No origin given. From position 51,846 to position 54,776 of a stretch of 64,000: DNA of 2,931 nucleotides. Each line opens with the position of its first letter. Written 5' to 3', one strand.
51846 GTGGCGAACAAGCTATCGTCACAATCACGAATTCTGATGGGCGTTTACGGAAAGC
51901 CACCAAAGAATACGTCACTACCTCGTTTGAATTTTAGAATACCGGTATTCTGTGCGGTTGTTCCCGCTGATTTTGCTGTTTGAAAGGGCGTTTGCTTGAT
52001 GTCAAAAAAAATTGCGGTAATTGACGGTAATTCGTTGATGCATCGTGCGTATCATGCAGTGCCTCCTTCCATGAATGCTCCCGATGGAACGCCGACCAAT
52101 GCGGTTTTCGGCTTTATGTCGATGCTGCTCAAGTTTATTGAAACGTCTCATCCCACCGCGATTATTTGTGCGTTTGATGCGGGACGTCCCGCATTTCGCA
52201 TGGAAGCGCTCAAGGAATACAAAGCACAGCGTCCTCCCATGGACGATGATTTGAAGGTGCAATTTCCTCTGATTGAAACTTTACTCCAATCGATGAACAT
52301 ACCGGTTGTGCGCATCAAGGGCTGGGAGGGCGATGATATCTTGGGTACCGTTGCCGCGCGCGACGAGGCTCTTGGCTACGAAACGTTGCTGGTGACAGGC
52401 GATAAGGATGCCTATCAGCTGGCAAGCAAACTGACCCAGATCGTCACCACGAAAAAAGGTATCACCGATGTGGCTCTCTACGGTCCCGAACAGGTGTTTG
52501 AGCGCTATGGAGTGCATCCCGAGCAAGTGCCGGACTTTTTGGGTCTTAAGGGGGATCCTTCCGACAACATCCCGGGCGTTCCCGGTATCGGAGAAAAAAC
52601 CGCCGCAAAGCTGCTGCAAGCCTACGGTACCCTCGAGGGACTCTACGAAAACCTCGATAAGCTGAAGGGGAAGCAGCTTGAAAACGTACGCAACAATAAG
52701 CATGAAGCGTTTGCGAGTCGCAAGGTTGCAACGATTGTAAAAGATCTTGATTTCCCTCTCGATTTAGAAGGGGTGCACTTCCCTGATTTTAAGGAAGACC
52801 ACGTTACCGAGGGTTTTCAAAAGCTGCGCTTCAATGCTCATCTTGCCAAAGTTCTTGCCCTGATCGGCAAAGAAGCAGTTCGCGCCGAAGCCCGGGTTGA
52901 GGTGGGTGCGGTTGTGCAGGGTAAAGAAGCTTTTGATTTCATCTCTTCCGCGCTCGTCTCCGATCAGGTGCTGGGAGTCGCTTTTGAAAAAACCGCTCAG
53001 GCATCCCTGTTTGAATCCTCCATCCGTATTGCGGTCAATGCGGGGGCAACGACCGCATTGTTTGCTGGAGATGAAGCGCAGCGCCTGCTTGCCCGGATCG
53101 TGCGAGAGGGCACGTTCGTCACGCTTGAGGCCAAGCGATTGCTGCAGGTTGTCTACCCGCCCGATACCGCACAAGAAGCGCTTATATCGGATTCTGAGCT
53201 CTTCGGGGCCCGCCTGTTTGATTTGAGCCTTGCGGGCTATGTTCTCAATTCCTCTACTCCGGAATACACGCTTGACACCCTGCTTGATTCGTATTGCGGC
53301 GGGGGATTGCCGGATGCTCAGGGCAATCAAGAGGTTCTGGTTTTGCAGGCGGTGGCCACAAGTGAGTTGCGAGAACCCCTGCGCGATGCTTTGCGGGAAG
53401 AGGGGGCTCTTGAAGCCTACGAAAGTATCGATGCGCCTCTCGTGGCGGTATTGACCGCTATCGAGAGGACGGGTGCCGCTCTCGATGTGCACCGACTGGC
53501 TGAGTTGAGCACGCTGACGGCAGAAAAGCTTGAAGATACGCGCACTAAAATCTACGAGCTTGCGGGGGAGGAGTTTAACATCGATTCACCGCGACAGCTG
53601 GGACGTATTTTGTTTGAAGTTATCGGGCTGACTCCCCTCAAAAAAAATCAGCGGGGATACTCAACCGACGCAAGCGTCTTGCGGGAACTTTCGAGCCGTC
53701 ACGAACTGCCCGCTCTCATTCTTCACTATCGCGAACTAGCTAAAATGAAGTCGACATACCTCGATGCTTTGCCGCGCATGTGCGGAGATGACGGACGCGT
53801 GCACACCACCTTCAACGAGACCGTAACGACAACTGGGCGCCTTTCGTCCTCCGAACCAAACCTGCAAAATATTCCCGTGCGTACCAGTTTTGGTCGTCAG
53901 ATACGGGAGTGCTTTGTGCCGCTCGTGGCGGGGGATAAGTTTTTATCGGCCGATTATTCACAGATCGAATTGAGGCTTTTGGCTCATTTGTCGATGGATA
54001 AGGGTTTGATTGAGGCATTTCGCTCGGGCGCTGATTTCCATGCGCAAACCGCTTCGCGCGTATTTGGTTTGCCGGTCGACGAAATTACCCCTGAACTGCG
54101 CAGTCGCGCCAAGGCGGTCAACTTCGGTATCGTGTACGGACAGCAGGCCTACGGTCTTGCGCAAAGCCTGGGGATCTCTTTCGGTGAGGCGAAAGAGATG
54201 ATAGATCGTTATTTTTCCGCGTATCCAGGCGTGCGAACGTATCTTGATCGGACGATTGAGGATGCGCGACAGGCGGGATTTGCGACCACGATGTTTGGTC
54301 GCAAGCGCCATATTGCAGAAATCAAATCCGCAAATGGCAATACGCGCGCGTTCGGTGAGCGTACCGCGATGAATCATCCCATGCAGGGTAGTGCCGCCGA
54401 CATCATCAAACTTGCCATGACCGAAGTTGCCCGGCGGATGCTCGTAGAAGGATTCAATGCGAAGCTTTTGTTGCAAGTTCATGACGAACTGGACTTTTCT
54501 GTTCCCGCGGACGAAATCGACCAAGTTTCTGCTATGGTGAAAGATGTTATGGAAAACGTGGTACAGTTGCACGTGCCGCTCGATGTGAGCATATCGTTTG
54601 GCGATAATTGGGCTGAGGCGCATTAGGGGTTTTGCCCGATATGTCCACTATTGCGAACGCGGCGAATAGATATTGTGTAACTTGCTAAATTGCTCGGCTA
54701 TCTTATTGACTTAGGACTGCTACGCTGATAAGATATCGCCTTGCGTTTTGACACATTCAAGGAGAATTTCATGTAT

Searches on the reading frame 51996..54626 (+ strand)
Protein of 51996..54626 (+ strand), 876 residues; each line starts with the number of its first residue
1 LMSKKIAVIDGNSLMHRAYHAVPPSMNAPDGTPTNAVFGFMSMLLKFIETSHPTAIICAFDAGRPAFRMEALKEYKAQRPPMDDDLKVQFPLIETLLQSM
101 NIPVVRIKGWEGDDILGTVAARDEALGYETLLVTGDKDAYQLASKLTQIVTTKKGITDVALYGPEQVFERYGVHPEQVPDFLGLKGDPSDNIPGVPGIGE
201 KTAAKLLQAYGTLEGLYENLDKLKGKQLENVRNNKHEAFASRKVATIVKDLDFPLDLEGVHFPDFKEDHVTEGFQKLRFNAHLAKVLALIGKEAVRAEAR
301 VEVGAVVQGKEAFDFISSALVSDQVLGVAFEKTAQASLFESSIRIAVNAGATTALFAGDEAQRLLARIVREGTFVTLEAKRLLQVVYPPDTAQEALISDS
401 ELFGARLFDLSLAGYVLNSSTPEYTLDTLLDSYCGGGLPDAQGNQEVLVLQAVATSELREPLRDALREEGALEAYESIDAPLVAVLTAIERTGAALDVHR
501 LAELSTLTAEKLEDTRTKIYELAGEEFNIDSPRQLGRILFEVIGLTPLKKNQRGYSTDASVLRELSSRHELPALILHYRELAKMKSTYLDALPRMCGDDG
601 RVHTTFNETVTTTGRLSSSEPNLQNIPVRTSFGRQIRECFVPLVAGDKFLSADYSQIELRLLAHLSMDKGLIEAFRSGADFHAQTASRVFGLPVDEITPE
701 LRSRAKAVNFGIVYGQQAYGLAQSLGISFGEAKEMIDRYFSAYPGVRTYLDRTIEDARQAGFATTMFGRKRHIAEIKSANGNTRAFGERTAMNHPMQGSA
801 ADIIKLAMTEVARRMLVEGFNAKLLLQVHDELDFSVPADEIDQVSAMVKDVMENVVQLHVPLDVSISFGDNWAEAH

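Call 51: search_protein_families(library=pfam, proteins=[window:51996-54626:+], max_evalue=0.001)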
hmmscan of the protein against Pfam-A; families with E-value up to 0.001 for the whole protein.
window:51996-54626:+ (876 aa): 3 families
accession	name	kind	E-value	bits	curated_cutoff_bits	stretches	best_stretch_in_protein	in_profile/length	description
PF00476.26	DNA_pol_A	-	5.2e-156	519.8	34.3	1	500-874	3-381/381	DNA polymerase family A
PF02739.22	5_3_exonuc_N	-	1.7e-53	181.2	34.3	1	5-172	1-164/164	5'-3' exonuclease, N-terminal resolvase-like domain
PF01367.25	5_3_exonuc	-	7.4e-32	110.2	40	1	173-266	1-95/97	5'-3' exonuclease, C-terminal SAM fold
